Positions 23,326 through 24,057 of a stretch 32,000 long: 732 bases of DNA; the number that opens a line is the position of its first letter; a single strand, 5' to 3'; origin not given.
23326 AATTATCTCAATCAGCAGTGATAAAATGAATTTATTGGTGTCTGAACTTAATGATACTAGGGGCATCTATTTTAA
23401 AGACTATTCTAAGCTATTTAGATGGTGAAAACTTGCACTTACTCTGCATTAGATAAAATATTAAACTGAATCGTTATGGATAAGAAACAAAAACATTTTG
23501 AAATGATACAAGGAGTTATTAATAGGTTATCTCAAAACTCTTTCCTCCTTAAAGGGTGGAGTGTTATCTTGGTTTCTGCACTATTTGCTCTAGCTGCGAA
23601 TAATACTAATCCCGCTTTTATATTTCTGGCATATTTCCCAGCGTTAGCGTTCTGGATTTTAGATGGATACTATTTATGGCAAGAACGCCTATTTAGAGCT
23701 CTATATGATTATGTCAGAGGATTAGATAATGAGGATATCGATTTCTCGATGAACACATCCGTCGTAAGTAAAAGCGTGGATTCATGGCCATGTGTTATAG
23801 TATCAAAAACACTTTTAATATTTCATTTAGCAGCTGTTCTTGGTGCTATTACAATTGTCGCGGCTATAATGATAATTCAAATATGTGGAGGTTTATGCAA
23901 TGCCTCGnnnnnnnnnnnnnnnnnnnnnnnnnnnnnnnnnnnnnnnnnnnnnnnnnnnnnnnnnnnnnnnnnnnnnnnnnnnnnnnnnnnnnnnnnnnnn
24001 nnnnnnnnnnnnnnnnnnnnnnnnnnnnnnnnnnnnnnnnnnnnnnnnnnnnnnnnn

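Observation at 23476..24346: ThsB-like TIR protein translationally coupled to a 144-aa three-TM protein, with no ThsA: candidate minimal Thoeris-like defence pair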

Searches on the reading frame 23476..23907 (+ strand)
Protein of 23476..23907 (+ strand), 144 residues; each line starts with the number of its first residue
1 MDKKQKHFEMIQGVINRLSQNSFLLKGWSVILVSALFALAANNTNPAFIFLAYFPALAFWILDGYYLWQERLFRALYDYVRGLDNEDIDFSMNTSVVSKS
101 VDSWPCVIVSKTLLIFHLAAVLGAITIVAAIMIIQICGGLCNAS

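Call 4: search_protein_families(library=pfam, proteins=[window:23476-23907:+], max_evalue=1)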
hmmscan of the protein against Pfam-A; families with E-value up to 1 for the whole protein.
window:23476-23907:+ (144 aa): 1 family
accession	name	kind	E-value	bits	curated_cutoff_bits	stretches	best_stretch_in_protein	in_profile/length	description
PF11804.13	DUF3325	-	0.022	15.4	26.8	1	7-76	22-91/101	Protein of unknown function (DUF3325)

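Call 5: search_protein_families(library=padloc, proteins=[window:23476-23907:+], max_evalue=1)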
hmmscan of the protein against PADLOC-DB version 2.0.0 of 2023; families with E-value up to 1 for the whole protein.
window:23476-23907:+ (144 aa): 4 families
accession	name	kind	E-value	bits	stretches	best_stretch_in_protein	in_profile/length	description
PDLC04686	PDC-M50A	-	4.7e-50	167.3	1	1-129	1-129/134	-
PDLC04685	PDC-M50A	-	2.6e-40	135.7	1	3-129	4-127/130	-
PDLC04684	PDC-M50A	-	1.6e-20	72.2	1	9-134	19-138/159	-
PDLC04687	PDC-M50A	-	5.2e-20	69.9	1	6-133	14-141/144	-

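Call 6: search_protein_families(library=ncbifam, proteins=[window:23476-23907:+], max_evalue=1)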
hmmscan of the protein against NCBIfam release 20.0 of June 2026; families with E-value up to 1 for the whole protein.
window:23476-23907:+ (144 aa): 3 families
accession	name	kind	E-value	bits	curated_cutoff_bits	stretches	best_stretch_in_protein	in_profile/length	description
NF004749.0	PRK06080.1-1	equivalog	0.0099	15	277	1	71-141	71-138/311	1,4-dihydroxy-2-naphthoate polyprenyltransferase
NF009926.0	PRK13387.1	equivalog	0.011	14.8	316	1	71-141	56-123/317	1,4-dihydroxy-2-naphthoate polyprenyltransferase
NF040914.1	Mrt_core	domain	0.074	13.1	100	1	22-62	39-80/108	myxosortase family intramembrane protease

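Call 17: find_homologous_proteins(query=window:23476-23907:+, max_evalue=0.001)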
Query window:23476-23907:+ (144 aa): 3749 proteins with E <= 0.001 among 3836 candidates; the best 120 are listed.
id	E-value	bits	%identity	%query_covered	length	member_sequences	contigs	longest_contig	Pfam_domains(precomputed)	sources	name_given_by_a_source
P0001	1.7e-89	315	100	100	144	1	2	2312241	-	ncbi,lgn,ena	-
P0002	1.9e-57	211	73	92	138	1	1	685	-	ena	-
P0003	5.8e-56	206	74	83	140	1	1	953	-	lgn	-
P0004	7.2e-56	206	73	92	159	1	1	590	-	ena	-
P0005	7.1e-55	203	69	97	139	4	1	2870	-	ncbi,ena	-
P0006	1.4e-54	202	70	92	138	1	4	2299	-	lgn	-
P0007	2.3e-54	201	67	97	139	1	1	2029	-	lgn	-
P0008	3.3e-54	201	67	96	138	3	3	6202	-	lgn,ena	-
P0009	1.2e-53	199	70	94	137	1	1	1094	-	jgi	jgi:hypothetical protein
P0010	1.8e-53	198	68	97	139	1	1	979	-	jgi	jgi:hypothetical protein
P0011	1.8e-53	198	68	97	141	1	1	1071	-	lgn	-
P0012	2.1e-53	198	69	97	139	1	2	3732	-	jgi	jgi:hypothetical protein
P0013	2.2e-53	198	69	97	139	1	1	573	-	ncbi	-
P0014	3.4e-53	197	71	87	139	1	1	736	-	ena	-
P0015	3.7e-53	197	70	92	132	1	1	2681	-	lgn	-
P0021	7.5e-53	196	66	96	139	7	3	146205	-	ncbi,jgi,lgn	jgi:signal transduction histidine kinase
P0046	6.8e-52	193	68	93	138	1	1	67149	-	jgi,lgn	-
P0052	1.2e-51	192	62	97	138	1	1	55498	-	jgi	jgi:hypothetical protein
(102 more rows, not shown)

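Call 18: find_encoding_contigs(protein=P0001, flank=10000, max_places=3)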
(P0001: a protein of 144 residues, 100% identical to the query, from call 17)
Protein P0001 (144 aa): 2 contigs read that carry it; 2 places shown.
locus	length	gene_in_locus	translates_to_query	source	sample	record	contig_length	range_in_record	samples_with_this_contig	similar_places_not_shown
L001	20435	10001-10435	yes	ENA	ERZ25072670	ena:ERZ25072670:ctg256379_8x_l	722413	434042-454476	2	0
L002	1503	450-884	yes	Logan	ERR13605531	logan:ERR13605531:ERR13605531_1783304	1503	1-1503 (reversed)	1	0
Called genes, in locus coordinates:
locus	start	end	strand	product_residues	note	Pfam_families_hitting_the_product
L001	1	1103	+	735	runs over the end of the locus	PF19081:Ig_7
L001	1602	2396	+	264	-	PF05721:PhyH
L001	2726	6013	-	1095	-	PF00496:SBP_bac_5, PF00528:BPD_transp_1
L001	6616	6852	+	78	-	PF01527:HTH_Tnp_1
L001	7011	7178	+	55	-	PF00665:rve, PF24764:rva_4 (weak)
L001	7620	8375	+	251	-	PF13847:Methyltransf_31 (weak), PF08241:Methyltransf_11, PF13649:Methyltransf_25 (weak)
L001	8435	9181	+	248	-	PF13489:Methyltransf_23 (weak), PF08241:Methyltransf_11 (faint), PF13649:Methyltransf_25, PF13847:Methyltransf_31 (faint), PF08242:Methyltransf_12 (faint)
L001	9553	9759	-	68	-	-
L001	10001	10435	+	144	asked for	-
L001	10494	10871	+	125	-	PF08937:ThsB_TIR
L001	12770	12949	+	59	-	-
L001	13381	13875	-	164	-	PF02502:LacAB_rpiB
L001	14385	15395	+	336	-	PF03739:LptF_LptG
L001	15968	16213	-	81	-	PF02609:Exonuc_VII_S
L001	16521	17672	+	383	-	PF16491:Peptidase_M48_N, PF01435:Peptidase_M48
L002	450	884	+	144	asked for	-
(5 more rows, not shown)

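Call 19: find_related_loci(query=window:23476-23907:+, collection=genome_contigs, flank=4000)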
Query window:23476-23907:+ (144 aa) in genome_contigs; peptide patterns used: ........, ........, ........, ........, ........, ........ (x = any residue, [..] = any of these).
81 stretches matched a pattern; 29 encode a relative of the query (tblastn E <= 1e-3); 29 distinct loci.
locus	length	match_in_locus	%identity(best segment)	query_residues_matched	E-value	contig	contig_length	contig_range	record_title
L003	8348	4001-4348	68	2-117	2e-53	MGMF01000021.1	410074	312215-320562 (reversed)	MAG: Chloroflexi bacterium GWB2_49_20 gwb2_scaffold_5, whole genome shotgun sequence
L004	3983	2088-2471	58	1-128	9e-48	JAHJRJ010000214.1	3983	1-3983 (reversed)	MAG: Bacteroidetes bacterium isolate OS_PC_MetaG.mb.146 OS_PC_MetaG.mb.146_k141_354629, whole genome shotgun sequence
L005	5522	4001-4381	58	1-127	4e-47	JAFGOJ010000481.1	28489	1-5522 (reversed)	MAG: Anaerolineae bacterium isolate Zod_Metabat.614 k87_10907415, whole genome shotgun sequence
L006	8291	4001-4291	72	2-98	1e-45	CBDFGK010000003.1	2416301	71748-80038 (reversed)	MAG: Halieaceae bacterium isolate fd9141fe-22cf-4887-b29a-07f7446957af genome assembly, contig: contig_3, whole genome s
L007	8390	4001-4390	57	2-131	3e-44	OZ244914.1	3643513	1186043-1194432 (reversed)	MAG: Candidatus Poriferihabitaceae bacterium isolate 8e9395de-477f-4dba-9d53-b46ec0a52cc6 genome assembly, chromosome: 1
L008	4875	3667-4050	51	1-128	2e-41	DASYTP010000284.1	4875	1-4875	MAG TPA_asm: Bacteroidota bacterium isolate SMAG_U4570 k141_2263449, whole genome shotgun sequence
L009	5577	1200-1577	52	1-127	5e-41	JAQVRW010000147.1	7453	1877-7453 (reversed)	MAG: Candidatus Zixiibacteriota bacterium isolate STF1_26 NODE_35304_length_7453_cov_3.126809_Sandtown_F1, whole genome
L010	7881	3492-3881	49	1-127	8e-40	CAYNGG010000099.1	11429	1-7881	MAG TPA_asm: uncultured Desulfobacteraceae bacterium isolate binchicken_co8_379 genome assembly, contig: NODE_10771_leng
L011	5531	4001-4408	48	1-137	8e-39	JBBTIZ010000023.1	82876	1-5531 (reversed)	MAG: Planctomycetota bacterium isolate H41-bin223_1 H41_bin223_1_000000000023, whole genome shotgun sequence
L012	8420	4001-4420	48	1-144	2e-38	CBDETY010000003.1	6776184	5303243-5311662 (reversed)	MAG: Candidatus Latescibacterota bacterium isolate 4ecebec3-674b-4d24-a34d-cb651c760dca genome assembly, contig: contig_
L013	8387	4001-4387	49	1-128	7e-38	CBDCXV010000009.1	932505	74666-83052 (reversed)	MAG: Candidatus Latescibacterota bacterium isolate a04b77f4-1c6a-4467-bb03-95175eeb39fb genome assembly, contig: contig_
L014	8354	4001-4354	56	1-117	3e-38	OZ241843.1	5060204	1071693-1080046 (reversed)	MAG: Vicinamibacterales bacterium isolate d728d8a6-ce75-4a6f-b799-faf650d2db42 genome assembly, chromosome: 1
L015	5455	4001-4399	47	1-128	3e-37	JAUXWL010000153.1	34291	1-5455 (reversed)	MAG: Anaerolineales bacterium isolate C15_maxbin.104 C15_k141_69991, whole genome shotgun sequence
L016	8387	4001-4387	49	1-128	5e-37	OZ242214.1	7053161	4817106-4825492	MAG: Candidatus Latescibacterota bacterium isolate f171f34e-caa5-40bf-9919-1f3307ea572d genome assembly, chromosome: 1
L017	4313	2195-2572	52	1-128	2e-35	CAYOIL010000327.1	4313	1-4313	MAG TPA_asm: uncultured Saprospiraceae bacterium isolate SRP268394_co1_141 genome assembly, contig: NODE_27455_length_43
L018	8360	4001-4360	53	2-119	3e-35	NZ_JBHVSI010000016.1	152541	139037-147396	Neobacillus sp. NPDC058068 NPDC058068_T29_D6.ctg-0016, whole genome shotgun sequence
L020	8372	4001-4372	50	1-123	3e-34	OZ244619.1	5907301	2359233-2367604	MAG: Candidatus Latescibacterota bacterium isolate 42df25b2-3f2b-47dc-af7c-4916403e88f0 genome assembly, chromosome: 1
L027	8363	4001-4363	43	2-121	3e-24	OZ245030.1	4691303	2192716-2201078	MAG: Candidatus Poribacteria bacterium isolate f3f56de0-ea6e-4eab-9813-cfd719c0cda4 genome assembly, chromosome: 1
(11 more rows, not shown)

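Call 29: search_dna_similar(query=window:23476-23907:+, collection=plasmids, mode=protein, max_evalue=0.001, max_rows=25)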
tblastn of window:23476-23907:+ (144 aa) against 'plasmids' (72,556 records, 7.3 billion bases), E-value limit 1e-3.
Records with a match: 141; places in all: 143; records where one place covers at least 80% of the query: 79.
Best place of each record, by identity: 60-80% 2; <60% 139.
By first word of the organism name: Klebsiella 40; Escherichia 36; Campylobacter 10; Lactiplantibacillus 5; Enterobacter 4; Priestia 3; Levilactobacillus 3; Streptomyces 2; Rhodococcus 2; Shigella 2; and 28 more.
By predicted mobility (MOB-suite, as given by PLSDB): conjugative 82; non-mobilizable 36; mobilizable 23.
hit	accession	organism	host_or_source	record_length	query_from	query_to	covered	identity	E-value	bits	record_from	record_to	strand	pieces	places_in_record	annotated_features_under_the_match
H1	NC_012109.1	Desulforapulum autotrophicum HRM2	-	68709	1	121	84%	63.6%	7e-44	159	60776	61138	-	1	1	hypothetical protein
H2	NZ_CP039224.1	Piscirickettsia salmonis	Salmo salar,cell culture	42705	1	107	74%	62.6%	4e-38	143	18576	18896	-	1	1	none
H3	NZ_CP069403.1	Priestia megaterium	Homo sapiens,Pure culture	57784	1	119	83%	51.7%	3e-31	124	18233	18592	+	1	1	hypothetical protein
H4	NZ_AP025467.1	Vibrio chagasii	-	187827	1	121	84%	48.8%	2e-24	104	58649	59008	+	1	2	hypothetical protein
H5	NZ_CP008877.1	Terribacillus goriensis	Cryptomeria japonica var. sinensis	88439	2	121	83%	47.9%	1e-28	116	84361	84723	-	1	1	hypothetical protein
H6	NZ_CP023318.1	Priestia megaterium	Plant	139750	2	118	81%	47.5%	4e-30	120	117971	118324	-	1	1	hypothetical protein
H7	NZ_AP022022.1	Klebsiella sp. WP3-S18-ESBL-05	-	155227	1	122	85%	45.1%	6e-27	111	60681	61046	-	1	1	hypothetical protein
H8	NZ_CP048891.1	Priestia megaterium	culture,agricultural soil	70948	1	117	81%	44.9%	8e-23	100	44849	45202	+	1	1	hypothetical protein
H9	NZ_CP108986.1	Streptomyces sp. NBC_00724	-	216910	4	119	81%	44.4%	1e-14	77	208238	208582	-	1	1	hypothetical protein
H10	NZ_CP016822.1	Rhodococcus sp. p52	oil-polluted soil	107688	5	122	82%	43.2%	5e-16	81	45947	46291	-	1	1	hypothetical protein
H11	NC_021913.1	Halorhabdus tiamatea SARL4B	-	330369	5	117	78%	42.6%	1e-18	87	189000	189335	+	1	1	hypothetical protein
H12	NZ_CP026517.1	Deinococcus sp. NW-56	whole organism,water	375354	2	117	81%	41.4%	3e-17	84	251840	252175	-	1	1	hypothetical protein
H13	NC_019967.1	Natrinema pellirubrum DSM 15624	-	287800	2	117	81%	37.9%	2e-15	79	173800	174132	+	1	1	none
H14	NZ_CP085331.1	Haladaptatus salinisoli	cell culture,saline soil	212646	9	122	79%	38.1%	3e-14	75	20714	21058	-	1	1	hypothetical protein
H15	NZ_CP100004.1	Halorussus vallis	cell culture,saline soil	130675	7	117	77%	38.1%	3e-14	76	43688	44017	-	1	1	hypothetical protein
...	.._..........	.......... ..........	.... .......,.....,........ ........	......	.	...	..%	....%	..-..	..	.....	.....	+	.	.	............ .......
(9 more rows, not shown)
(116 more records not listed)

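Call 32: get_annotated_region(hit=H6, flank=2500)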
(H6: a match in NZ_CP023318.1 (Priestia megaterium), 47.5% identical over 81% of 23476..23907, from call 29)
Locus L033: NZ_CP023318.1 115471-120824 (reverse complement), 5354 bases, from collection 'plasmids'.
description: Priestia megaterium strain A plasmid p1, complete sequence
organism: Priestia megaterium (NCBI taxid 1404)
taxonomy: Bacteria; Bacillota; Bacilli; Bacillales; Bacillaceae; Priestia; Priestia megaterium
host: -; source: Plant; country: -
typing (MOB-suite, as given by PLSDB): mobilizable; replicon rep_cluster_385; relaxase MOBP
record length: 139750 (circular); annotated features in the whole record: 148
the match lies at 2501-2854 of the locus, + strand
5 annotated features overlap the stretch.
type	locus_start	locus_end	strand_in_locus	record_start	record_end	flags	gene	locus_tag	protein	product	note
CDS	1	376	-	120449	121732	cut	-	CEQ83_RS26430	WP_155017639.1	hypothetical protein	-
CDS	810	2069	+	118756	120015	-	dcm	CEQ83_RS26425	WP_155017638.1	DNA (cytosine-5-)-methyltransferase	GO:0006304 - DNA modification [Evidence IEA]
CDS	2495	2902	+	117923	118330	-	-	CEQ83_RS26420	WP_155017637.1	hypothetical protein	-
CDS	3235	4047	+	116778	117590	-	-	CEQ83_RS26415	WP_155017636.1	toll/interleukin-1 receptor domain-containing protein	-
CDS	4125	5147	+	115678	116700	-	-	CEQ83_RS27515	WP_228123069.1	TIR domain-containing protein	GO:0007165 - signal transduction [Evidence IEA]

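Call 33: get_annotated_region(hit=H1, flank=3000)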
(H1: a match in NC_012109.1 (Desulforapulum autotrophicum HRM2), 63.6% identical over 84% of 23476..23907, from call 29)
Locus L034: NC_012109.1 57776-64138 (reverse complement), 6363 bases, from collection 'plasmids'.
description: Desulforapulum autotrophicum HRM2 plasmid pHRM2a, complete sequence
organism: Desulforapulum autotrophicum HRM2 (NCBI taxid 177437)
taxonomy: Bacteria; Thermodesulfobacteriota; Desulfobacteria; Desulfobacterales; Desulfobacteraceae; Desulforapulum; Desulforapulum autotrophicum; Desulforapulum autotrophicum HRM2
host: -; source: -; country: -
typing (MOB-suite, as given by PLSDB): mobilizable; replicon rep_cluster_1872; relaxase MOBQ
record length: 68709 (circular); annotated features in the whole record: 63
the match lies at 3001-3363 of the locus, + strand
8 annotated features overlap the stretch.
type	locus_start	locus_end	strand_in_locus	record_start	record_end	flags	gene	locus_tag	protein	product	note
CDS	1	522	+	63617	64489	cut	-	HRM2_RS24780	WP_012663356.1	exonuclease domain-containing protein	-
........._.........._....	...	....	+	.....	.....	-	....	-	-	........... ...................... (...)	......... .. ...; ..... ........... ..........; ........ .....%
predicted_resistance_gene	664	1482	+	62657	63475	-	lnu(F)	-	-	lincosamide nucleotidyltransferase Lnu(F)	predicted by amrfinderplus; class LINCOSAMIDE; identity 99.27%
CDS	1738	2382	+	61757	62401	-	-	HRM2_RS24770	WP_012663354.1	hypothetical protein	-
CDS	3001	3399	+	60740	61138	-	-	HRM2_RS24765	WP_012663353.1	hypothetical protein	-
CDS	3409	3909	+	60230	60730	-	-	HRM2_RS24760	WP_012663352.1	TIR domain-containing protein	-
CDS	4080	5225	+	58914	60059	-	-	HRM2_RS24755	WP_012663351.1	HEAT repeat domain-containing protein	-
CDS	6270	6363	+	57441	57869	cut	-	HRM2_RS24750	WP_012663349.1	hypothetical protein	-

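Call 36: search_protein_families(library=pfam, alignment_id=A1, max_evalue=10)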
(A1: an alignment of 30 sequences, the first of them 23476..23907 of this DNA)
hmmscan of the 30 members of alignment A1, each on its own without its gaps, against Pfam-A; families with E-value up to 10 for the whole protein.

A. member 1, window:23476-23907:+ (144 aa): 1 family
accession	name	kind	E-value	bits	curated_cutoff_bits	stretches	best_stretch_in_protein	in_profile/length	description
PF11804.13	DUF3325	-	0.022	15.4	26.8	1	7-76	22-91/101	Protein of unknown function (DUF3325)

B. families by the number of members that match (of 30 scanned): 25 families
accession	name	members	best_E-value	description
PF11683.13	DUF3278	4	0.0029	Protein of unknown function (DUF3278)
PF10028.14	DUF2270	4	0.0038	Predicted integral membrane protein (DUF2270)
PF24838.2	8xMP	2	0.0074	Octameric membrane protein family (8xMP)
PF02949.25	7tm_6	1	0.012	7tm Odorant receptor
PF11804.13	DUF3325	1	0.022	Protein of unknown function (DUF3325)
PF13858.11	DUF4199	1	0.026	Protein of unknown function (DUF4199)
PF03606.21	DcuC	1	0.037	C4-dicarboxylate anaerobic carrier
PF17696.6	ALN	1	0.065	Another-regulin-like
PF04999.18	FtsL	1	0.076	Cell division protein FtsL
PF15169.12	Cybc1_Eros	1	0.077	Cytochrome b-245 chaperone 1 / Eros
PF19019.6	Phlebo_G2_C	1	0.083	Phlebovirus glycoprotein G2 C-terminal domain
PF04257.20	Exonuc_V_gamma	1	0.085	Exodeoxyribonuclease V, gamma subunit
PF20226.3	DUF6585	1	0.12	Family of unknown function (DUF6585)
PF05832.17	DUF846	1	0.13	Eukaryotic protein of unknown function (DUF846)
PF01002.24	Flavi_NS2B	1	0.14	Flavivirus non-structural protein NS2B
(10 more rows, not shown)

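Call 45: search_protein_families(library=pfam, proteins=[L033:2495-2899:+, L034:3001-3396:+], max_evalue=10)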
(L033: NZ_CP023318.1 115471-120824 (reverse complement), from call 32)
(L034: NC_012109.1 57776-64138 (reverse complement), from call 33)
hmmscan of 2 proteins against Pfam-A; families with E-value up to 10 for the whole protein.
L033:2495-2899:+ (135 aa): 1 family
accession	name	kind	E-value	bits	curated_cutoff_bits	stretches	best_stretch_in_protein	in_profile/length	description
PF11241.13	DUF3043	-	4.6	7.7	25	1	17-83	74-138/171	Protein of unknown function (DUF3043)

L034:3001-3396:+ (132 aa): 1 family
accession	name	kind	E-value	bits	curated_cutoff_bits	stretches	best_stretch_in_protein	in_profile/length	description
PF13858.11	DUF4199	-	0.026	15.4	32.3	1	93-131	51-90/165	Protein of unknown function (DUF4199)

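Call 46: search_protein_families(library=padloc, proteins=[L033:2495-2899:+], max_evalue=0.001)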
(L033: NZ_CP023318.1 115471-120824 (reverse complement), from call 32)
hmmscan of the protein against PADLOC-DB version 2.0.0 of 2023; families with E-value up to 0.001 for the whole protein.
L033:2495-2899:+ (135 aa): 4 families
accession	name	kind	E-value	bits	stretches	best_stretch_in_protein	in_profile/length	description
PDLC04686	PDC-M50A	-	1.5e-50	168.9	1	1-132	1-131/134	-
PDLC04685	PDC-M50A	-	6.4e-41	137.6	1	1-131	1-127/130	-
PDLC04687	PDC-M50A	-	1.8e-26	90.9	1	5-133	12-141/144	-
PDLC04684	PDC-M50A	-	1.3e-22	79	1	6-132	15-139/159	-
